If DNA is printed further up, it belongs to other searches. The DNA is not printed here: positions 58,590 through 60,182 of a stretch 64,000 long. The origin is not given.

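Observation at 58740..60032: Low-GC 430-aa protein built from about 20-residue aromatic-acidic repeats, immediately after fabI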

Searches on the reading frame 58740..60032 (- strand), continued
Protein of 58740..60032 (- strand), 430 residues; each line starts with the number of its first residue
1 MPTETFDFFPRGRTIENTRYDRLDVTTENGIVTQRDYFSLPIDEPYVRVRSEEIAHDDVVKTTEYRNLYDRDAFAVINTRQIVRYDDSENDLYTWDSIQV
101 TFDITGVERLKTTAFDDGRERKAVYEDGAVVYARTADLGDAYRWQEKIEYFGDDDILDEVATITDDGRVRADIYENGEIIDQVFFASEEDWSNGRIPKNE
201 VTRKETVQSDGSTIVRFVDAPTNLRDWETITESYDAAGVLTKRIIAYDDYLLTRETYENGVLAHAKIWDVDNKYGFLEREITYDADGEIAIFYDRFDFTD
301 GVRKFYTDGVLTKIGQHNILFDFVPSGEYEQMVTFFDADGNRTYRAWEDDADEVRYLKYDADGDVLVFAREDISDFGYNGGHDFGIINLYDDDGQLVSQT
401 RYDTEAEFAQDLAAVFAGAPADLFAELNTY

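Call 69: search_protein_families(library=padloc, proteins=[window:58743-60032:-, P0003, P0074], max_evalue=0.01)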
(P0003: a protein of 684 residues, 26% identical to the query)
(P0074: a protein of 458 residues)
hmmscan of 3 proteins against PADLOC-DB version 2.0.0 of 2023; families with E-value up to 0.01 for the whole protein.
window:58743-60032:- (430 aa): 0 families

P0003 (684 aa): 0 families

P0074 (458 aa): 0 families

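Call 70: search_protein_families(library=phrogs, proteins=[window:58743-60032:-, P0003, P0074], max_evalue=0.01)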
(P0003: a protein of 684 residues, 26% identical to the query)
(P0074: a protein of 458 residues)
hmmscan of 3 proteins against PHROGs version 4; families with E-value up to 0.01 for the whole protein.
window:58743-60032:- (430 aa): 0 families

P0003 (684 aa): 0 families

P0074 (458 aa): 0 families

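Call 71: search_dna_similar(query=P0003, collection=plasmids, mode=protein, max_evalue=0.00001, max_rows=25)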
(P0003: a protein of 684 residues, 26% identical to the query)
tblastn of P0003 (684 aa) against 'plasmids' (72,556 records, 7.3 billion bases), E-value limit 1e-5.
No match.

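Call 72: list_cluster_members(proteins=[L006:8985-9854:+, L007:1274-2212:-, L008:17515-18627:-, L002:3221-5497:-, L010:4767-5993:+])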
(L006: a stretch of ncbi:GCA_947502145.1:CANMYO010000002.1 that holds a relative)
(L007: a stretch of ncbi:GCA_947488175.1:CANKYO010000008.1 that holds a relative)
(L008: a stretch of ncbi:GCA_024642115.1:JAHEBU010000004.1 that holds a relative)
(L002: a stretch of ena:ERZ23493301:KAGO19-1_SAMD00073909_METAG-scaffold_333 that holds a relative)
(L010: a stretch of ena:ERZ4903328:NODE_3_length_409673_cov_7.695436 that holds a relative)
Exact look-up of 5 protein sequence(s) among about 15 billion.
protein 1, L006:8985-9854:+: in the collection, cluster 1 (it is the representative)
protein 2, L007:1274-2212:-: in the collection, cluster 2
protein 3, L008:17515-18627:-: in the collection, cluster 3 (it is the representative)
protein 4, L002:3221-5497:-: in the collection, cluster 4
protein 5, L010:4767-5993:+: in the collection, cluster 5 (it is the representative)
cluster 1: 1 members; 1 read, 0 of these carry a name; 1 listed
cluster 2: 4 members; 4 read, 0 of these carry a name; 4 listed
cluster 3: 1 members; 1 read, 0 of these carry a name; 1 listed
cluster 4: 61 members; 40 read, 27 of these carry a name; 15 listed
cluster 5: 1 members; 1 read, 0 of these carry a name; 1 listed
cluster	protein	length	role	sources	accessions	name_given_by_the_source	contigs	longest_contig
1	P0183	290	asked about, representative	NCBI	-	-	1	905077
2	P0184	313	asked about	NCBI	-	-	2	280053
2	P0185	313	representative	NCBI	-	-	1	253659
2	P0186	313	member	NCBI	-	-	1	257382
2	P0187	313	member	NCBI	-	-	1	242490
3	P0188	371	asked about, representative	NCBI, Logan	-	-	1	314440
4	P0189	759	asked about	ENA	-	-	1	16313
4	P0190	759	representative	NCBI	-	-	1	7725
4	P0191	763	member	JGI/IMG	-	malate dehydrogenase (oxaloacetate-decarboxylating)(NADP+)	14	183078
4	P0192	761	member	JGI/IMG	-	malate dehydrogenase (oxaloacetate-decarboxylating)(NADP+)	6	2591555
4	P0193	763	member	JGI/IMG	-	malate dehydrogenase (oxaloacetate-decarboxylating)(NADP+)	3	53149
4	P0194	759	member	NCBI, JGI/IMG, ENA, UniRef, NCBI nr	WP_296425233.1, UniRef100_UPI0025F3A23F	NADP-dependent malic enzyme [Yoonia sp.] | NADP-dependent malic enzyme n=1 Tax=Yoonia sp. TaxID=2212373 RepID=UPI0025F3A23F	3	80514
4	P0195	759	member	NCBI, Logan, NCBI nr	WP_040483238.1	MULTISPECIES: NADP-dependent malic enzyme [Yoonia] | NADP-dependent malic enzyme [Yoonia vestfoldensis]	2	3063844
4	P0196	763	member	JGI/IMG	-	malate dehydrogenase (oxaloacetate-decarboxylating)(NADP+)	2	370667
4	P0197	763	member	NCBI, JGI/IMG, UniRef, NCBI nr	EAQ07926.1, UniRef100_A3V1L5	phosphate acetyltransferase [Yoonia vestfoldensis SKA53] | malate dehydrogenase (oxaloacetate-decarboxylating)(NADP+) | Phosphate acetyltransferase n=2 Tax=Paracoccaceae TaxID=31989 RepID=A3V1L5_9RHOB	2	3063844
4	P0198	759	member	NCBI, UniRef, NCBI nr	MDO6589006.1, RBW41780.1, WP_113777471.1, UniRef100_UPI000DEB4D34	NADP-dependent malic enzyme [Loktanella sp. D2R18] | NADP-dependent malic enzyme n=1 Tax=Rhodobacterales TaxID=204455 RepID=UPI000DEB4D34 | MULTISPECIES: NADP-dependent malic enzyme [Rhodobacterales]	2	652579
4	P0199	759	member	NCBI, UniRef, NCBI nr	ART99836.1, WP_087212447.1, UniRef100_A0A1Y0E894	NADP-dependent malic enzyme [Yoonia vestfoldensis] | NADP-dependent malic enzyme n=1 Tax=Yoonia vestfoldensis TaxID=245188 ...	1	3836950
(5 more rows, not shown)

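Call 73: find_encoding_contigs(protein=P0199, flank=5000, max_places=2)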
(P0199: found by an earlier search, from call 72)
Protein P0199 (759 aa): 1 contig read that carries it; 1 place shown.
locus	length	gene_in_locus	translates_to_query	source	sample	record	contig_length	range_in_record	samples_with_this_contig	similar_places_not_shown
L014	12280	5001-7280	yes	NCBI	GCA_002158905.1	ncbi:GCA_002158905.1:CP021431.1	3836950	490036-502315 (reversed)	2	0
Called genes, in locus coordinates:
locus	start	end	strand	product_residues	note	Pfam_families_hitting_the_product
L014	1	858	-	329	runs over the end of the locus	PF00962:A_deaminase, PF07969:Amidohydro_3 (faint)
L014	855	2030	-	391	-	PF01676:Metalloenzyme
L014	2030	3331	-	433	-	PF02885:Glycos_trans_3N, PF00591:Glycos_transf_3, PF07831:PYNP_C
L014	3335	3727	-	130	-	PF00383:dCMP_cyt_deam_1, PF08211:dCMP_cyt_deam_2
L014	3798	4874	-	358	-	PF12852:Cupin_6 (faint), PF07883:Cupin_2 (weak), PF02311:AraC_binding (faint), PF05899:Cupin_3 (faint), PF07883:Cupin_2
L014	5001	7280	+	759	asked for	PF00390:malic, PF03949:Malic_M, PF01515:PTA_PTB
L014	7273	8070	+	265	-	-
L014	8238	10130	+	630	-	PF16177:ACAS_N, PF00501:AMP-binding, PF13193:AMP-binding_C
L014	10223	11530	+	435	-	PF00890:FAD_binding_2 (weak), PF01266:DAO, PF01946:Thi4 (weak), PF12831:FAD_oxidored (faint), PF13450:NAD_binding_8 (weak)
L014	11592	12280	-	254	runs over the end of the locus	PF01513:NAD_kinase, PF20143:NAD_kinase_C (weak)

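Call 74: find_encoding_contigs(protein=P0198, flank=5000, max_places=2)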
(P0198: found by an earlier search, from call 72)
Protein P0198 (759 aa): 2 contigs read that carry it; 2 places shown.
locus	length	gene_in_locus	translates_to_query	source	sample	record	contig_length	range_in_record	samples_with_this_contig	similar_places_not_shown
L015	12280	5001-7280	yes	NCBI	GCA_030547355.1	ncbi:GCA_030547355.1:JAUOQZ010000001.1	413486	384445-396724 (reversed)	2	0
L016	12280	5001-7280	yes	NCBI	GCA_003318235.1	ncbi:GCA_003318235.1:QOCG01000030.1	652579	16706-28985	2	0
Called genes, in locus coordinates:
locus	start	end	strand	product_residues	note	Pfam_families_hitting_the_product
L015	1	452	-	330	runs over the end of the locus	PF00962:A_deaminase, PF07969:Amidohydro_3 (faint)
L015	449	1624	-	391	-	PF01676:Metalloenzyme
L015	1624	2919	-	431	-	PF02885:Glycos_trans_3N, PF00591:Glycos_transf_3, PF07831:PYNP_C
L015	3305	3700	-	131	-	PF00383:dCMP_cyt_deam_1, PF08211:dCMP_cyt_deam_2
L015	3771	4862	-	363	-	PF12852:Cupin_6 (faint), PF02311:AraC_binding (faint), PF05899:Cupin_3 (faint), PF07883:Cupin_2 (weak)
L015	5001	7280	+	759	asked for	PF00390:malic, PF03949:Malic_M, PF01515:PTA_PTB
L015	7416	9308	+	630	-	PF16177:ACAS_N, PF00501:AMP-binding, PF13193:AMP-binding_C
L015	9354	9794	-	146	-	-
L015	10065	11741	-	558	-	PF21710:Spt6_S1 (faint), PF00575:S1, PF23459:S1_RRP5, PF00575:S1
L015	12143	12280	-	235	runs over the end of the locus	-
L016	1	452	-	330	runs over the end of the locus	PF00962:A_deaminase, PF07969:Amidohydro_3 (faint)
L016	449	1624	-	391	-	PF01676:Metalloenzyme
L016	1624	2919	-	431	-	PF02885:Glycos_trans_3N, PF00591:Glycos_transf_3, PF07831:PYNP_C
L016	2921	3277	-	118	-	-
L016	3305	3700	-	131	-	PF00383:dCMP_cyt_deam_1, PF08211:dCMP_cyt_deam_2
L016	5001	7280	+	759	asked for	PF00390:malic, PF03949:Malic_M, PF01515:PTA_PTB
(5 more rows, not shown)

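Call 81: search_solved_structures(query=A3, max_evalue=1)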
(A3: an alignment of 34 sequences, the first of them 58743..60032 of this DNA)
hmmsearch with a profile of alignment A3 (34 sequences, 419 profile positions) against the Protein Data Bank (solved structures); distinct sequences matched with E-value up to 1: 0.

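Call 85: find_homologous_proteins(query=P0008, max_evalue=1e-8)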
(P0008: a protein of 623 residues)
Query P0008 (623 aa): 18 proteins with E <= 1e-8 among 8000 candidates.
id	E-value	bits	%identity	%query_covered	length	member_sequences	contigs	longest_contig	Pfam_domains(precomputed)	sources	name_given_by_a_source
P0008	0.0e+0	1389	100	100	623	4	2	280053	PF07661.20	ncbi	-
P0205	1.4e-101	359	38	89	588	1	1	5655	PF07661.20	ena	-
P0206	1.5e-91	326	38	72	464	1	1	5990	PF07661.20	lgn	-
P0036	1.7e-77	280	37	62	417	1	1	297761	-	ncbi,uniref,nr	ncbi:hypothetical protein F9L33_12000 [Amylibacter sp. SFDW26]|uniref:hypothetical protein n=1 Tax=A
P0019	1.9e-64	236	34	69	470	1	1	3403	-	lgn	-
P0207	1.5e-62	230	37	63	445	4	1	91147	PF07661.20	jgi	-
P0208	7.1e-62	228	39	53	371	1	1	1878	PF07661.20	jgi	jgi:hypothetical protein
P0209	9.1e-60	221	36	70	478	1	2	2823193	-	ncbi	-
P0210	2.1e-56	210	37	64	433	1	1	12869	-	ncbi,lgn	ncbi:MAG: hypothetical protein AAGD13_24985 [Pseudomonadota bacterium]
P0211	2.5e-56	210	36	62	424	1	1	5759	PF07661.20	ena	-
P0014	1.7e-55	207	31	83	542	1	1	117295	PF07661.20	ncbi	ncbi:MAG: hypothetical protein ABJ327_12570 [Litoreibacter sp.]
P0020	6.5e-53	198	36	56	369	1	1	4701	PF07661.20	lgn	-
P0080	6.6e-52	195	29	98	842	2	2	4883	-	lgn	-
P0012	2.5e-51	193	31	100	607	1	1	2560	-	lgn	-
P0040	4.0e-48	183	33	63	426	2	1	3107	PF07661.20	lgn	-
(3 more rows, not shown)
